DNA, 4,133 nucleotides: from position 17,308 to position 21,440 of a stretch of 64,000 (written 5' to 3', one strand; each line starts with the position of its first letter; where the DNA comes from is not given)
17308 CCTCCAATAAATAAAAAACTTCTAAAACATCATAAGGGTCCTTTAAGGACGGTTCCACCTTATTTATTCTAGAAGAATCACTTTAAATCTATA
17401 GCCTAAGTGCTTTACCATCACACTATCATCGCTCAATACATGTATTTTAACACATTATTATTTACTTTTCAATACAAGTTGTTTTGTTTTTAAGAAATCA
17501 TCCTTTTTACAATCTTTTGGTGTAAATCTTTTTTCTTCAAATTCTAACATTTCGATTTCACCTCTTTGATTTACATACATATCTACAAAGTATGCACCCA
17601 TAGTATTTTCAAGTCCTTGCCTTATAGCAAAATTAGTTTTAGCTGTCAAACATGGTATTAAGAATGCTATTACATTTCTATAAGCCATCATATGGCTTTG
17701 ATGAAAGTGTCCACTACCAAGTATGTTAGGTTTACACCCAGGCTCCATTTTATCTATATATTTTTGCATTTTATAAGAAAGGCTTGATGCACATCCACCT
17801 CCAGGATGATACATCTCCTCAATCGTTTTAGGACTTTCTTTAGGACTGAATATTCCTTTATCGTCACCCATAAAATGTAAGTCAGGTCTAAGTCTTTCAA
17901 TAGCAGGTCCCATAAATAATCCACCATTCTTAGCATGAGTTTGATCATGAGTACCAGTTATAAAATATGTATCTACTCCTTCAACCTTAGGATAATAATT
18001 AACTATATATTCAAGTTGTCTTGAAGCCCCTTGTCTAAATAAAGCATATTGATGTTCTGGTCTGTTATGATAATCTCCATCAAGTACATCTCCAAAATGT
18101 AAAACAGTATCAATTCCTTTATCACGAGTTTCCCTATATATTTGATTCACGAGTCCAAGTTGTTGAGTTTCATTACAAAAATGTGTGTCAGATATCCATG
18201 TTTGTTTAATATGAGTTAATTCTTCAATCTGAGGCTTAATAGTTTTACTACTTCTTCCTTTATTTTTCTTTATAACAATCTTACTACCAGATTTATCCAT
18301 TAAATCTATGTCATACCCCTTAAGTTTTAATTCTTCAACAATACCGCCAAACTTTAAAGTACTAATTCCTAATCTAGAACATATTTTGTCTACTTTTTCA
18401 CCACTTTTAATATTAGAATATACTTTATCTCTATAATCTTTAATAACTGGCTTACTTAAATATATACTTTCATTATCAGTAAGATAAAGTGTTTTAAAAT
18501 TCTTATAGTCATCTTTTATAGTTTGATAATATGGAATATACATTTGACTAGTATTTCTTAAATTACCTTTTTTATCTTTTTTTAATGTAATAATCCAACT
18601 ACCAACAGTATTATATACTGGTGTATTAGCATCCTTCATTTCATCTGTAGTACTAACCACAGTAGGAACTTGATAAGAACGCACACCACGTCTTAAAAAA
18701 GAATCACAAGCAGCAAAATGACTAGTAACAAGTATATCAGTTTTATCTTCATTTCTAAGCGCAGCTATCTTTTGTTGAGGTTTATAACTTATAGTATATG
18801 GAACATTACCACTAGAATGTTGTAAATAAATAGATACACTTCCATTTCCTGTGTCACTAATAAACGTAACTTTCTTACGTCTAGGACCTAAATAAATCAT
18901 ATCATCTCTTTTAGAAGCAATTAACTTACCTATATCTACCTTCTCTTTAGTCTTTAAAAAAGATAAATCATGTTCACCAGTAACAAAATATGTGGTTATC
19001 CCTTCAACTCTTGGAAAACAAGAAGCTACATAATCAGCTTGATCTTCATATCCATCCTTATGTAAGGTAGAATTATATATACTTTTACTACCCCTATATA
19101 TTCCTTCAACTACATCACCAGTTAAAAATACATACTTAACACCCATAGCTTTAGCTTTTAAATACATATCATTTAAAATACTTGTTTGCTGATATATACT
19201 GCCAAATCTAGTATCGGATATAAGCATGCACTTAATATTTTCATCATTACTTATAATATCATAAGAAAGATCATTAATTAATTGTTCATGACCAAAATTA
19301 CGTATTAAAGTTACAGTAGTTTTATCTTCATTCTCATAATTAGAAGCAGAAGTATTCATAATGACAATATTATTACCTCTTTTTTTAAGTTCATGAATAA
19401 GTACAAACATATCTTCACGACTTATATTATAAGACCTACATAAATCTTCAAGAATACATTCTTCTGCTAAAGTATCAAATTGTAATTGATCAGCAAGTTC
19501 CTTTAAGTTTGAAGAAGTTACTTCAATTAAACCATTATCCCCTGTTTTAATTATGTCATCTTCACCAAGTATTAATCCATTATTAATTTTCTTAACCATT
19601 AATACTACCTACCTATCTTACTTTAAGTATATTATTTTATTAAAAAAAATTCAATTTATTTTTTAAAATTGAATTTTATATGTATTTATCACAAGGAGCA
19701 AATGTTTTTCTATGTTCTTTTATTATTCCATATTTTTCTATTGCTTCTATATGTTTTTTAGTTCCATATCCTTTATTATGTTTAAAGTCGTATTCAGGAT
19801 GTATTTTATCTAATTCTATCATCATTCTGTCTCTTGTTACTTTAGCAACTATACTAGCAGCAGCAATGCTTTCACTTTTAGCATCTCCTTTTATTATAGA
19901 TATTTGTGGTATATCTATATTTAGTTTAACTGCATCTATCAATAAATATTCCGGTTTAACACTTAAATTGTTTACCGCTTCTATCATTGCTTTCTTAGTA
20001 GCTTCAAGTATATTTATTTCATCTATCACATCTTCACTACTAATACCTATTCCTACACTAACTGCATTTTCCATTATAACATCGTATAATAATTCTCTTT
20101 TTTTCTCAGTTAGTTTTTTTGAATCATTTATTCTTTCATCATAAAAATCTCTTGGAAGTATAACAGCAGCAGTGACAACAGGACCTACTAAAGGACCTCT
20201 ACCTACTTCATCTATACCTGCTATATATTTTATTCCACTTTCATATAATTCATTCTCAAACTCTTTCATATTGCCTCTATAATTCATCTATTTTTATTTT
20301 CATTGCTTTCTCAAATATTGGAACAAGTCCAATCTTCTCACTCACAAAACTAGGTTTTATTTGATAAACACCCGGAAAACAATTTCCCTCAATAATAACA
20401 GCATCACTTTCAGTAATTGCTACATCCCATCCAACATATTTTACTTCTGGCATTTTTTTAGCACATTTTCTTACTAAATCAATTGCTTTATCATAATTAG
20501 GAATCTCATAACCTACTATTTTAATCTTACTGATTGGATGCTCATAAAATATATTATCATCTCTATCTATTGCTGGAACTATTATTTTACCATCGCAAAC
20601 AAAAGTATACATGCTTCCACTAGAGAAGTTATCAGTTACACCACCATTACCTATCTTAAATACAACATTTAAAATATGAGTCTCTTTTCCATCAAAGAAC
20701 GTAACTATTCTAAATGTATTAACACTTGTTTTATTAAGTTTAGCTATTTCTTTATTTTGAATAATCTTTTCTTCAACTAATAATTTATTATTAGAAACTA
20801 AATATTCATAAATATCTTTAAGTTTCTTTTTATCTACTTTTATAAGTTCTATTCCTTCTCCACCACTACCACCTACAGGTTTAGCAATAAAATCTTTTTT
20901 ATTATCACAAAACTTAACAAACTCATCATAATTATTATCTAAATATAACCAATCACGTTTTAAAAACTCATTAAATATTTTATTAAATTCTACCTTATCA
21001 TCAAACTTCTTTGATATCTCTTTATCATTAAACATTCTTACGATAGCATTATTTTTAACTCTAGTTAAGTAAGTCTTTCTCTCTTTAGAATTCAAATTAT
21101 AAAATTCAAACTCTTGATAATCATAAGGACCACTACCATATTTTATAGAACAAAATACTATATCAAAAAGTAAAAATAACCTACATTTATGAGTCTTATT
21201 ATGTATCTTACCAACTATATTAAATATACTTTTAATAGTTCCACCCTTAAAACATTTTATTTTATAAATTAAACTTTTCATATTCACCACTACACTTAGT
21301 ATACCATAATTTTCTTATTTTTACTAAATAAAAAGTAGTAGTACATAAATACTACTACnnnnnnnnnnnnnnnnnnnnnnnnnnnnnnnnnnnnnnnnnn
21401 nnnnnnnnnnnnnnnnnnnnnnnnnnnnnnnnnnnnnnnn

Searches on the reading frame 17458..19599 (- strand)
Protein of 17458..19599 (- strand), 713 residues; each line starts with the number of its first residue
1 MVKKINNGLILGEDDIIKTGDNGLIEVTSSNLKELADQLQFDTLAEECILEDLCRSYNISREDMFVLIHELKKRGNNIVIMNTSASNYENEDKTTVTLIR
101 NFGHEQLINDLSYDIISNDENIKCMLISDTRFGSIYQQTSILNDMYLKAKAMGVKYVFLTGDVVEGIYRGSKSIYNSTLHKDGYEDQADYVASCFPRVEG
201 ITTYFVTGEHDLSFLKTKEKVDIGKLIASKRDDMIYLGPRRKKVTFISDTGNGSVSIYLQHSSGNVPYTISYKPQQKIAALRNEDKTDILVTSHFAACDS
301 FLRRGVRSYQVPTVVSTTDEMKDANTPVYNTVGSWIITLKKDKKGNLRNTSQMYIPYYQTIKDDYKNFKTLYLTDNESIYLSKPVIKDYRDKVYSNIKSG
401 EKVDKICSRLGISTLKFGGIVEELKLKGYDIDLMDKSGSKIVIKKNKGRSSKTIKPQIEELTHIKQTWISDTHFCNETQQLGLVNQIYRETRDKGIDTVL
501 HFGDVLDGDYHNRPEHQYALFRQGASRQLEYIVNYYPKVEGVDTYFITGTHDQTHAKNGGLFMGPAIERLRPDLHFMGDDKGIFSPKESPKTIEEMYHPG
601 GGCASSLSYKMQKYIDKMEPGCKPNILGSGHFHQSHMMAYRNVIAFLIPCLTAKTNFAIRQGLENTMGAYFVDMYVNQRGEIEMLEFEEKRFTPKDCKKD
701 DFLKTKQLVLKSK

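Call 33: search_protein_families(library=pfam, proteins=[window:17458-19599:-], max_evalue=0.001)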
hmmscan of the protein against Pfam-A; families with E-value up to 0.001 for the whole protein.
window:17458-19599:- (713 aa): 2 families
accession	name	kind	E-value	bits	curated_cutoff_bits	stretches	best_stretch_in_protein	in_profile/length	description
PF00149.33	Metallophos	-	1.9e-08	35.4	21.5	1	468-562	5-72/191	Calcineurin-like phosphoesterase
PF12850.12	Metallophos_2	-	6e-06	26.8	27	0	468-552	5-59/154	Calcineurin-like phosphoesterase superfamily domain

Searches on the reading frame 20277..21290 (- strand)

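Call 33: search_protein_families(library=pfam, proteins=[window:20277-21290:-], max_evalue=0.001)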
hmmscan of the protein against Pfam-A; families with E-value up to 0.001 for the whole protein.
window:20277-21290:- (337 aa): 3 families
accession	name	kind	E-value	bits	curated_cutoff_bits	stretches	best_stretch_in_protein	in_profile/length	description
PF14397.11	ATPgrasp_ST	-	3.9e-48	164.5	31.4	1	80-309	3-259/278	Sugar-transfer associated ATP-grasp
PF02955.21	GSH-S_ATP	-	5.1e-05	23.2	23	1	120-170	20-70/175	Prokaryotic glutathione synthetase, ATP-grasp domain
PF02655.19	ATP-grasp_3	-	0.00019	22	23.2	0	124-164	24-64/160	ATP-grasp domain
